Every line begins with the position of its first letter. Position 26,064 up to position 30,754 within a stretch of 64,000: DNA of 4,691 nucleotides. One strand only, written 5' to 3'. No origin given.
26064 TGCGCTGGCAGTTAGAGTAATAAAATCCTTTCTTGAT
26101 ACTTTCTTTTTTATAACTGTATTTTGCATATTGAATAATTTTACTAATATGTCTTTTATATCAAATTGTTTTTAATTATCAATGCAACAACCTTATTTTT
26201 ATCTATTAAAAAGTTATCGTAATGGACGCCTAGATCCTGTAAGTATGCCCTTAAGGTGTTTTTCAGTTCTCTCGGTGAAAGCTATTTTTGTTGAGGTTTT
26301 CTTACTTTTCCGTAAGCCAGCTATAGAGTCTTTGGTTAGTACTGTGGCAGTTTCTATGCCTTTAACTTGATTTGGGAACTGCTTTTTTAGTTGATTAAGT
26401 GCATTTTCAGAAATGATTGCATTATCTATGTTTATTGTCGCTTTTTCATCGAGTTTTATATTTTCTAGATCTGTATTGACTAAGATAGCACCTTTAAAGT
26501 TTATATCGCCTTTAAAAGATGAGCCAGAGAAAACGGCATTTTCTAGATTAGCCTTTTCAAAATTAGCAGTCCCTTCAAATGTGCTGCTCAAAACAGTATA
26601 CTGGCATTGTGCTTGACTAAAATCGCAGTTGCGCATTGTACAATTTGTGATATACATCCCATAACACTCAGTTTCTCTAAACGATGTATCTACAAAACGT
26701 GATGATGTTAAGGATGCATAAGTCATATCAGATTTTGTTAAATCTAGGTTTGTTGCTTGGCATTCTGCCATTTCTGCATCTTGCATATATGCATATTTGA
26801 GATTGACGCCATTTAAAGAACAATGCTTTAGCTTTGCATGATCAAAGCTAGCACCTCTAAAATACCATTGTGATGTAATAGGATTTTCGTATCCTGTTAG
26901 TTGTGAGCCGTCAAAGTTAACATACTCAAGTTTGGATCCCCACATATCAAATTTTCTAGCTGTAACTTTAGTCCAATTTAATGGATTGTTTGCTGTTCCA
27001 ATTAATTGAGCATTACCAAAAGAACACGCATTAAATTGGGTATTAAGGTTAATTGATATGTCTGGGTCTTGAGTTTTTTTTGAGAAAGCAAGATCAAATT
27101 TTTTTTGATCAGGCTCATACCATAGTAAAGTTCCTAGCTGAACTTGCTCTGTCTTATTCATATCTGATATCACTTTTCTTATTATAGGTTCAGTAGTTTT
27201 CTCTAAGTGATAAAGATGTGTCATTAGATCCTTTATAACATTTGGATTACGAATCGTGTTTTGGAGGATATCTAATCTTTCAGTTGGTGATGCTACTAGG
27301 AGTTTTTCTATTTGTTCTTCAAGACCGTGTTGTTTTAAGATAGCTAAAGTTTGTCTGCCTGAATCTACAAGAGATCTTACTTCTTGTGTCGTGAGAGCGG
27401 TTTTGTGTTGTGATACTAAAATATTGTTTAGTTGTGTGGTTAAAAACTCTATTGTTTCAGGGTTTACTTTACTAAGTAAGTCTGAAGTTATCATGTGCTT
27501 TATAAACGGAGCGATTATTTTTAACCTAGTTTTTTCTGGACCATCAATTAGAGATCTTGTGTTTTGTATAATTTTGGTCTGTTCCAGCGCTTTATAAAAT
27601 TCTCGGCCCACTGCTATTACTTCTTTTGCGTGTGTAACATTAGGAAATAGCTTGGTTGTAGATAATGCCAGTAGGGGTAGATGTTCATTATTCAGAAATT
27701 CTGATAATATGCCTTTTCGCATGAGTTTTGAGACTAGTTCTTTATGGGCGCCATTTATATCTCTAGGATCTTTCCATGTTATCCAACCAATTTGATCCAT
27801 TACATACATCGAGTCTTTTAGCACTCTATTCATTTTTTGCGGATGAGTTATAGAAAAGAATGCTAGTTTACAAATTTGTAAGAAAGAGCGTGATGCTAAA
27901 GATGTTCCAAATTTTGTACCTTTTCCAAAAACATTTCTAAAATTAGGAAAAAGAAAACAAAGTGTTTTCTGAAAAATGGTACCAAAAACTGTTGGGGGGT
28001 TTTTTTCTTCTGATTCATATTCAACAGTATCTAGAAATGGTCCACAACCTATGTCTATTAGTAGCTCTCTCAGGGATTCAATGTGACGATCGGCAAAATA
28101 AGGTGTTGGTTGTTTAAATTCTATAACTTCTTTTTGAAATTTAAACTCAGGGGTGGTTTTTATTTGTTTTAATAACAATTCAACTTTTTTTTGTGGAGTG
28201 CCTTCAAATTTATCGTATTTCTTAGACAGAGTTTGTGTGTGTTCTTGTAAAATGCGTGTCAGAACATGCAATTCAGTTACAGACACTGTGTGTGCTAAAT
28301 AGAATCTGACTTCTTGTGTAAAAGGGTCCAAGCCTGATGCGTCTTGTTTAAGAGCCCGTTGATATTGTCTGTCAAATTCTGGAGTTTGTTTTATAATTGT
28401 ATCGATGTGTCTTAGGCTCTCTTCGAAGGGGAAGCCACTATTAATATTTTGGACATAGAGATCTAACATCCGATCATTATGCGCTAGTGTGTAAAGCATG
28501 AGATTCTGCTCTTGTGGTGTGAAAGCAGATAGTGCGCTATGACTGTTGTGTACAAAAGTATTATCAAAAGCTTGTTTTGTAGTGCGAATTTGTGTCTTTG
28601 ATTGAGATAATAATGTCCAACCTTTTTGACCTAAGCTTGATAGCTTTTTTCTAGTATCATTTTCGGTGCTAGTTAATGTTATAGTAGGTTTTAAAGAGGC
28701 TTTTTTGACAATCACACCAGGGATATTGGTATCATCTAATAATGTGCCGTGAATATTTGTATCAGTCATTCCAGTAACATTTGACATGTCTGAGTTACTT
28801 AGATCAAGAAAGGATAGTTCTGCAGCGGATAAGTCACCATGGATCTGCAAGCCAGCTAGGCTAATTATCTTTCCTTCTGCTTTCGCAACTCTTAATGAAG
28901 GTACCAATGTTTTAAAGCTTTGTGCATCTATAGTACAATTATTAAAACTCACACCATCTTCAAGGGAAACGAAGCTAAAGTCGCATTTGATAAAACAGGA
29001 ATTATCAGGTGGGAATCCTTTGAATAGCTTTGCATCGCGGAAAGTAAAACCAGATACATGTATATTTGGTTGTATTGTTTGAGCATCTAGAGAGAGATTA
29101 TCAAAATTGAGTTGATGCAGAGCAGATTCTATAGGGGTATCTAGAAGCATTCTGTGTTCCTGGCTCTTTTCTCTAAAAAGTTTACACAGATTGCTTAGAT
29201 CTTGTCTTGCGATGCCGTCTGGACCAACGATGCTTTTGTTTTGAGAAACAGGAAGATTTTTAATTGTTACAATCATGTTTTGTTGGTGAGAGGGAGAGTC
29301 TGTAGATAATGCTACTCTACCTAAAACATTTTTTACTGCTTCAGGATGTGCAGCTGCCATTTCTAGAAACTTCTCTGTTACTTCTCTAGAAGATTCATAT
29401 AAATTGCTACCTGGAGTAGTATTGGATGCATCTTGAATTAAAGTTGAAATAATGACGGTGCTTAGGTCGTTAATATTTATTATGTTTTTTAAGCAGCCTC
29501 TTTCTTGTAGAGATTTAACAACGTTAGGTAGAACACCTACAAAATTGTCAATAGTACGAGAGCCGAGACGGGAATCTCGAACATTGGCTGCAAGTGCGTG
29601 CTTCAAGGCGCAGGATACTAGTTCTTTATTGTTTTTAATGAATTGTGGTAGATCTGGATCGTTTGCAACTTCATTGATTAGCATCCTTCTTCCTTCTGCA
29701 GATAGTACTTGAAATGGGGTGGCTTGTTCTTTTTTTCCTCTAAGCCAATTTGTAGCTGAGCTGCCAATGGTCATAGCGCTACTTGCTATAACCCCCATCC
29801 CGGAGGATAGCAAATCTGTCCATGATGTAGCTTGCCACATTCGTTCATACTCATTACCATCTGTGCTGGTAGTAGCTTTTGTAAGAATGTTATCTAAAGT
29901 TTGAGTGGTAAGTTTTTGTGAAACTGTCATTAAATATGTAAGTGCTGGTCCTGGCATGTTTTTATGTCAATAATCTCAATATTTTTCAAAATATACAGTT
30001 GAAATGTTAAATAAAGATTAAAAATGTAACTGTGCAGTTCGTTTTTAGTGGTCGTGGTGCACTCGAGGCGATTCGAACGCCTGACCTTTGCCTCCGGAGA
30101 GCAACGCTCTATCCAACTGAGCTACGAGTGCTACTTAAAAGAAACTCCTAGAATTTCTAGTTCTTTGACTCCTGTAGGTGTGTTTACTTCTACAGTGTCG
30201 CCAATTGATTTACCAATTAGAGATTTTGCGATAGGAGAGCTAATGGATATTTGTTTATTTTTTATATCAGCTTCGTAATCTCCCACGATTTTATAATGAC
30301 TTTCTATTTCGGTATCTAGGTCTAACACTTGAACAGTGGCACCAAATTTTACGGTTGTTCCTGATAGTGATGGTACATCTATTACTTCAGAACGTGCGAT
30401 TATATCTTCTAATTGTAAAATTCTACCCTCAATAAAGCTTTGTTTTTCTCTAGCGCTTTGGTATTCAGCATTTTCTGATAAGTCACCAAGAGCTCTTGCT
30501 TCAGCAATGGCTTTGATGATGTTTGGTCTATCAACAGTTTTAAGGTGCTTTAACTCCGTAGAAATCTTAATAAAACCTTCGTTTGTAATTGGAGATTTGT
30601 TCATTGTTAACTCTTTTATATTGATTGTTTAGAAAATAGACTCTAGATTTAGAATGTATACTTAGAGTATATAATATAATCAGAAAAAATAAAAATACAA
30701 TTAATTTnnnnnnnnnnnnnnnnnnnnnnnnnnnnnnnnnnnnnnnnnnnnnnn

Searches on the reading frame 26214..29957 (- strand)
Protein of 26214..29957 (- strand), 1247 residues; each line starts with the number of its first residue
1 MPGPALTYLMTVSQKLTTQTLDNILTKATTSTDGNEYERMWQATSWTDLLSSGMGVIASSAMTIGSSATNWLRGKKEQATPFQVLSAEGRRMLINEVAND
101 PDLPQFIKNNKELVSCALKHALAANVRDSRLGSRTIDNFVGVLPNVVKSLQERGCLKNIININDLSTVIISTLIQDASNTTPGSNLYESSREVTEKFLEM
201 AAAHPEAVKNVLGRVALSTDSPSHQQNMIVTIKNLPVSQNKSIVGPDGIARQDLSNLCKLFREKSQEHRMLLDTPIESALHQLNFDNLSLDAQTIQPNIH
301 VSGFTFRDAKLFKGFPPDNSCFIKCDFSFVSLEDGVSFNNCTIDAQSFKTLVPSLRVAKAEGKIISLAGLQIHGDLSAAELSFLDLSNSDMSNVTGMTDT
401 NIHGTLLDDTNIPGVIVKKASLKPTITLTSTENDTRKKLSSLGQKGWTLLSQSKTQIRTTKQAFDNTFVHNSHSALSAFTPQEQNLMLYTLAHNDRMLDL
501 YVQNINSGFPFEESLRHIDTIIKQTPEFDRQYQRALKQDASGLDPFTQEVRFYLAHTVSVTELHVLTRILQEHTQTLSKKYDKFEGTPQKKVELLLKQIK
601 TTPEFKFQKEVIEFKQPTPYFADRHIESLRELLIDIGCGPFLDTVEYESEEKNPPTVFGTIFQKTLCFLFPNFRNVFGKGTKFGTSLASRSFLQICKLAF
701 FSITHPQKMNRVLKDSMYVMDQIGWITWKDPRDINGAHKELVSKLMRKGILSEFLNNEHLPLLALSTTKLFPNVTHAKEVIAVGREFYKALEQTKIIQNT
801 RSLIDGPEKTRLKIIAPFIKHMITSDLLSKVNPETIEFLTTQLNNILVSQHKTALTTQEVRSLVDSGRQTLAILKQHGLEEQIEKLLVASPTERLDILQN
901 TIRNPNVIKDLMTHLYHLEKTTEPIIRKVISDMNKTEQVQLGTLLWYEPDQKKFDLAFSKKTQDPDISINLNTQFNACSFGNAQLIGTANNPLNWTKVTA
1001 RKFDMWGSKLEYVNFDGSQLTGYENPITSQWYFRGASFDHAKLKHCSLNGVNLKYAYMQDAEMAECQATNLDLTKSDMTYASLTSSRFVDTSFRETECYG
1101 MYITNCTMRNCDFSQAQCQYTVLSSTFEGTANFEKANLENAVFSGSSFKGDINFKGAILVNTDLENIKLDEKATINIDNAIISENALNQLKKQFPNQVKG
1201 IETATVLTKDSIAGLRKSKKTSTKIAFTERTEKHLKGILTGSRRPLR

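Call 81: search_protein_families(library=pfam, proteins=[window:26214-29957:-], max_evalue=0.00001)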
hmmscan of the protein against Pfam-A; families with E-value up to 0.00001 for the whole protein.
window:26214-29957:- (1247 aa): 3 families
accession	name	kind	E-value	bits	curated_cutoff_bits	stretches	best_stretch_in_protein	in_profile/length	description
PF00805.28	Pentapeptide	-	5e-19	68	20.2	0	1033-1065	3-35/40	Pentapeptide repeats (8 copies)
PF13576.12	Pentapeptide_3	-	5.4e-14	52.6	27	1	1125-1163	4-43/48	Pentapeptide repeats (9 copies)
PF13599.13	Pentapeptide_4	-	7.1e-14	52.1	38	0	1032-1079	17-64/78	Pentapeptide repeat region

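Call 100: search_protein_families(library=ncbifam, proteins=[window:26214-29957:-], max_evalue=0.01)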
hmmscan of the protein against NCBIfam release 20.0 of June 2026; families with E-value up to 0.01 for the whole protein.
window:26214-29957:- (1247 aa): 11 families
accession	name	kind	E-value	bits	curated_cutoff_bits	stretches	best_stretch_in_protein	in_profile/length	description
NF047416.1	penta_HetL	equivalog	1.3e-13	50.9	260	1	1056-1187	18-145/218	heterocyst differentiation pentapeptide repeat protein HetL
NF052603.1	penta_Alr5209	equivalog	9.9e-13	48.2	125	1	1032-1119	14-96/113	Alr5209 family pentapeptide repeat protein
NF011744.0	PRK15197.1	equivalog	3.2e-10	39.7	274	1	1002-1108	153-256/291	SPI-2 type III secretion system effector PipB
NF033086.2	penta_rpt_Qnr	equivalog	2.7e-09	37.1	240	1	1029-1145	8-125/211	Qnr family pentapeptide repeat protein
NF011743.0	PRK15196.1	equivalog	2.1e-08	33.4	354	1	1034-1174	190-329/350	type III secretion system effector PipB2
NF012152.0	penta_rpt_QnrC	exception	4.2e-06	26.9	500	1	1030-1141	10-127/221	QnrC family quinolone resistance pentapeptide repeat protein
NF000071.4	penta_rpt_QnrA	exception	9.4e-05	22.3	450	1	1036-1148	21-134/218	QnrA family quinolone resistance pentapeptide repeat protein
NF012151.0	penta_rpt_QnrAS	exception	0.00014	22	490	1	1029-1143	14-129/218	QnrAS family quinolone resistance pentapeptide repeat protein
NF000421.1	penta_rpt_QnrVC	exception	0.00014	21.9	460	1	1034-1145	19-131/218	QnrVC family quinolone resistance pentapeptide repeat protein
NF000349.1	mfpA_AE000516.2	equivalog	0.00025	20.9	360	0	301-348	9-59/183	pentapeptide repeat protein MfpA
NF011904.1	PRK15377.1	subfamily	0.0072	14.7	500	0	1064-1196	17-139/606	type III secretion system effector HECT-type E3 ubiquitin transferase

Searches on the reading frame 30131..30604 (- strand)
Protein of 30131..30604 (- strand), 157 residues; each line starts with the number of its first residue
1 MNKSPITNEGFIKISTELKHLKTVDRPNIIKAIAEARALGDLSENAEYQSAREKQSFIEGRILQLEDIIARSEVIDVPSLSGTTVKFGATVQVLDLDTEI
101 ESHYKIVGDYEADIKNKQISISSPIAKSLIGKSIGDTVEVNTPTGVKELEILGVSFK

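Call 79: search_protein_families(library=pfam, proteins=[window:30131-30604:-], max_evalue=0.00001)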
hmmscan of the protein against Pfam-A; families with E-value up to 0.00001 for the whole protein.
window:30131-30604:- (157 aa): 2 families
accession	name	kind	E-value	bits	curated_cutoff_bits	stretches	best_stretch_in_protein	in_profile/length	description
PF03449.20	GreA_GreB_N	-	4e-29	101.1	24.5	1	5-74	2-71/71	Transcription elongation factor, N-terminal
PF01272.25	GreA_GreB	-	1.2e-24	86.5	26.9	1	83-155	4-76/77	Transcription elongation factor, GreA/GreB, C-term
